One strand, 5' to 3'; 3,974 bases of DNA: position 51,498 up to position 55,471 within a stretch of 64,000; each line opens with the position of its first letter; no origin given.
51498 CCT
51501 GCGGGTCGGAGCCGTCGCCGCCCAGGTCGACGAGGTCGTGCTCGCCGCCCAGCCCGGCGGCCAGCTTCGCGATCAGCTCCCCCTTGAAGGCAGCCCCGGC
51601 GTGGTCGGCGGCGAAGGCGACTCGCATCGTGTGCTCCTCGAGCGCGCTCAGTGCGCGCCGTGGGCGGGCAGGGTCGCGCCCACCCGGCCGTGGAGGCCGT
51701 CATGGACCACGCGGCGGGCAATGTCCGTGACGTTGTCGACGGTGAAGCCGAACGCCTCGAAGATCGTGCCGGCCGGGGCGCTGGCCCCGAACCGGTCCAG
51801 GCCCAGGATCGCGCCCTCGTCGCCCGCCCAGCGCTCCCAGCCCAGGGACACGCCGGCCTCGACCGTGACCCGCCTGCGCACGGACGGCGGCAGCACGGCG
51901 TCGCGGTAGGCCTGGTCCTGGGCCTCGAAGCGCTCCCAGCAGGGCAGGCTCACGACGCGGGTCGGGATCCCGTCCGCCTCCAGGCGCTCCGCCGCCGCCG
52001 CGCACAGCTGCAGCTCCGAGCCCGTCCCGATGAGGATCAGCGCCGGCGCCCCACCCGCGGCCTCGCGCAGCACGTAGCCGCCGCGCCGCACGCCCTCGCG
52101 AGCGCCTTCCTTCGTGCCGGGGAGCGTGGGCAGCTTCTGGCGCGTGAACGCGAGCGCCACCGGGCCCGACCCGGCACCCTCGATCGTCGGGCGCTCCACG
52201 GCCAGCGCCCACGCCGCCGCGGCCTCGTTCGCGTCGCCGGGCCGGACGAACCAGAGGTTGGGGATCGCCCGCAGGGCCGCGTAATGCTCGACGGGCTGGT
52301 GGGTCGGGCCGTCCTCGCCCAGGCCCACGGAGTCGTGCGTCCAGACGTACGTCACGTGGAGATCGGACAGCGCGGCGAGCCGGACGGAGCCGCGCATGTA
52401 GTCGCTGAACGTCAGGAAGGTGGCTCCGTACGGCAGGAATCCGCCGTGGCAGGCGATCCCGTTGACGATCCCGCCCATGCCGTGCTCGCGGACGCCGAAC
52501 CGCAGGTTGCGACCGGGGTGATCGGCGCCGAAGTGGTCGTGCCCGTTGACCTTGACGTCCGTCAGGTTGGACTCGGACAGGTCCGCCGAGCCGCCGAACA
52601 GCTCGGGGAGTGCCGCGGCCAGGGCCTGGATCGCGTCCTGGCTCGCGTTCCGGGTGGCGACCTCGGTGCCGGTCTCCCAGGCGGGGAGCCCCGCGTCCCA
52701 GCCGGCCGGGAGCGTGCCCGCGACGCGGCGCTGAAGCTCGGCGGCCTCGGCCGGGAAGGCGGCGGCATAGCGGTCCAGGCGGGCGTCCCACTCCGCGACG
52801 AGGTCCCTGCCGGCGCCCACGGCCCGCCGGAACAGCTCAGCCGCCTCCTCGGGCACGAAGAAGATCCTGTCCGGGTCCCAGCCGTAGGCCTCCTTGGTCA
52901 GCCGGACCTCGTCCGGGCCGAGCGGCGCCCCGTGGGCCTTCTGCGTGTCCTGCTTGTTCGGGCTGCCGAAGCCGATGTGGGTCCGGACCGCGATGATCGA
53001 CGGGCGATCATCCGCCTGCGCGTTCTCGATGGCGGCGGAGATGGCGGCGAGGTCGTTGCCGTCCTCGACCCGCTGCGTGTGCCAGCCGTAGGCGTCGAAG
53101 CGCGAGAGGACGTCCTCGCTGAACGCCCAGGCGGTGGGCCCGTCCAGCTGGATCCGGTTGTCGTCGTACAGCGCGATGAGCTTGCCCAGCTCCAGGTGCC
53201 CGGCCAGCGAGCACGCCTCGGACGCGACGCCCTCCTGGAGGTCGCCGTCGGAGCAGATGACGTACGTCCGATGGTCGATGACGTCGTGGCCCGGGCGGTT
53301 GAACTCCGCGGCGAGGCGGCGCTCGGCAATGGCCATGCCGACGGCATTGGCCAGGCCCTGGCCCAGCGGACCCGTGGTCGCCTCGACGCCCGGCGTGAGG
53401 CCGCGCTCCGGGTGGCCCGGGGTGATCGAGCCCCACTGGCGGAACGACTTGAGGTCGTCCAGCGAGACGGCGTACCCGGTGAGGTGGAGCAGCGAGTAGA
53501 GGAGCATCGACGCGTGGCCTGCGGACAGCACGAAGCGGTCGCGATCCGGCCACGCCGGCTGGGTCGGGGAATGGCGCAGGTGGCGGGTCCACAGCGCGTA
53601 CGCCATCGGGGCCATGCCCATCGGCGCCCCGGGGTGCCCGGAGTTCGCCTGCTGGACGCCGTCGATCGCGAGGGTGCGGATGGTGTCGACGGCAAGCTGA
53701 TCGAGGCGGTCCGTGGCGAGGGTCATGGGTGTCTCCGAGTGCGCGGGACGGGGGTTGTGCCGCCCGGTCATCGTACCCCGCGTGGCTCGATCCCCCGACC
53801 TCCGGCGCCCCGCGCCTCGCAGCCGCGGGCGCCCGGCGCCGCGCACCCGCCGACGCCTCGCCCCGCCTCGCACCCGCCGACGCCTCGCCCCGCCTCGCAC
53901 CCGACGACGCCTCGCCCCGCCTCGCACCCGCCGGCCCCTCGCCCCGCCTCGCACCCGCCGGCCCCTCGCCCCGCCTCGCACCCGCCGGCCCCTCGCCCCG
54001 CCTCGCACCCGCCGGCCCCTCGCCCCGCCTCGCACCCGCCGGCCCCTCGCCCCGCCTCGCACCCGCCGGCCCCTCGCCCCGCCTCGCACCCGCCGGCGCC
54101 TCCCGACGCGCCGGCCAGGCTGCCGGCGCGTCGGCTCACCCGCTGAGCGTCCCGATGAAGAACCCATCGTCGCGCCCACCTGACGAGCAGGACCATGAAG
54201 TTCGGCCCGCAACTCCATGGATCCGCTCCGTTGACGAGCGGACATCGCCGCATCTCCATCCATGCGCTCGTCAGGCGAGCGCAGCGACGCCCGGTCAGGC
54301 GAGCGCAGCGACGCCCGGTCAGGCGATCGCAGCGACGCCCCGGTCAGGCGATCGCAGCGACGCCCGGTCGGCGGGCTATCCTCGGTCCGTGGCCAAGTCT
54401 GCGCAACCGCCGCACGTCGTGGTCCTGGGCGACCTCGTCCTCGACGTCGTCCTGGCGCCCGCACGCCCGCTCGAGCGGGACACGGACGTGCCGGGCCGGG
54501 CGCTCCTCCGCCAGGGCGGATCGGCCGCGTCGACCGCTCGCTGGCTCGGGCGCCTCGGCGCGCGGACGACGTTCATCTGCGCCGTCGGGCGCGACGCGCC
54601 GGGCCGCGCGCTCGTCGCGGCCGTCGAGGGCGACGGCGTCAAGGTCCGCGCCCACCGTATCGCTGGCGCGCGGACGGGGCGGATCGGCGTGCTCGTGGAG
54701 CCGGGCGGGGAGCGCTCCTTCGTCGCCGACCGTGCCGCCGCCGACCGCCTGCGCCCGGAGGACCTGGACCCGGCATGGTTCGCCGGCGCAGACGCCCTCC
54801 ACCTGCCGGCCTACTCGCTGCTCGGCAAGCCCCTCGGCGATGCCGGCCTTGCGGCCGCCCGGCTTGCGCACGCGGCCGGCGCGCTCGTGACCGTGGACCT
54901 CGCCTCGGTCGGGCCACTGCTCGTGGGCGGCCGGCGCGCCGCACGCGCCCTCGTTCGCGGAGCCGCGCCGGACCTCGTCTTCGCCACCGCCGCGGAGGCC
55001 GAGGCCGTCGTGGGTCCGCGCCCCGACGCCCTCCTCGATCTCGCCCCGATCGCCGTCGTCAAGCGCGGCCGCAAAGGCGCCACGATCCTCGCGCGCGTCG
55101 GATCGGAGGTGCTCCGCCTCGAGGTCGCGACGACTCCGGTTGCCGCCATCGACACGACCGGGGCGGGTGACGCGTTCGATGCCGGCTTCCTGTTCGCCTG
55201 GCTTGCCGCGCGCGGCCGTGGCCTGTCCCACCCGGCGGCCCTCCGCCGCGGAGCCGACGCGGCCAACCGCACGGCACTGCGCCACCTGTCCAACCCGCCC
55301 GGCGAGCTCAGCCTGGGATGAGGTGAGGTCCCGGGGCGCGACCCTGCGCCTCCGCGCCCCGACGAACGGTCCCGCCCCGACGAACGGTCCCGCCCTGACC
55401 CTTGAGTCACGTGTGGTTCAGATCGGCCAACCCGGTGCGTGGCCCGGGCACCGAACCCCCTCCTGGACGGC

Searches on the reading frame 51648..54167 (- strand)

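Call 66: search_protein_families(library=pfam, proteins=[window:51648-54167:-], max_evalue=0.00001)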
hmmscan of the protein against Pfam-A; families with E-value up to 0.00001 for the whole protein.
window:51648-54167:- (839 aa): 4 families
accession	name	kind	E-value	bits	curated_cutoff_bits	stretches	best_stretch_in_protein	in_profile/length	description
PF00456.26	Transketolase_N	-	8.7e-152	505.3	22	1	156-487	2-334/334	Transketolase, thiamine diphosphate binding domain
PF02779.29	Transket_pyr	-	6.9e-53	179.3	27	1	502-680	2-173/174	Transketolase, pyrimidine binding domain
PF22613.1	Transketolase_C_1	-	6.8e-42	142.7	27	1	696-809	1-113/113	Transketolase-like TK C-terminal domain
PF02780.25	Transketolase_C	-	3.4e-11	43.6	25.9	1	708-813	10-124/124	Transketolase, C-terminal domain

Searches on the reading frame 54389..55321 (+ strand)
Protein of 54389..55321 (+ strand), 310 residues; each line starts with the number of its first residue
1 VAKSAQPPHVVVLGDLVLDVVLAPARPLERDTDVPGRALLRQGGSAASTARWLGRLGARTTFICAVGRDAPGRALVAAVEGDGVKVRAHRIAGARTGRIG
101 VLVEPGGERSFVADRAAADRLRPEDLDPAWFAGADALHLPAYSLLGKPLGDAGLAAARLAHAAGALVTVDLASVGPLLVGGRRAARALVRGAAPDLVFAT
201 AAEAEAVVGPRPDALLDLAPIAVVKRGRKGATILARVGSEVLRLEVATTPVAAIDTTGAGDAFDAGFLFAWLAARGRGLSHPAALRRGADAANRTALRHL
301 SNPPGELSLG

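Call 82: search_protein_families(library=pfam, proteins=[window:54389-55321:+], max_evalue=0.0001)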
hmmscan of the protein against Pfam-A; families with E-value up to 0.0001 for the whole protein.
window:54389-55321:+ (310 aa): 1 family
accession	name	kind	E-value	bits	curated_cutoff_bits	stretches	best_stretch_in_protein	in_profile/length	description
PF00294.29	PfkB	-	8.5e-35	121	25.8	1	9-299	3-293/302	pfkB family carbohydrate kinase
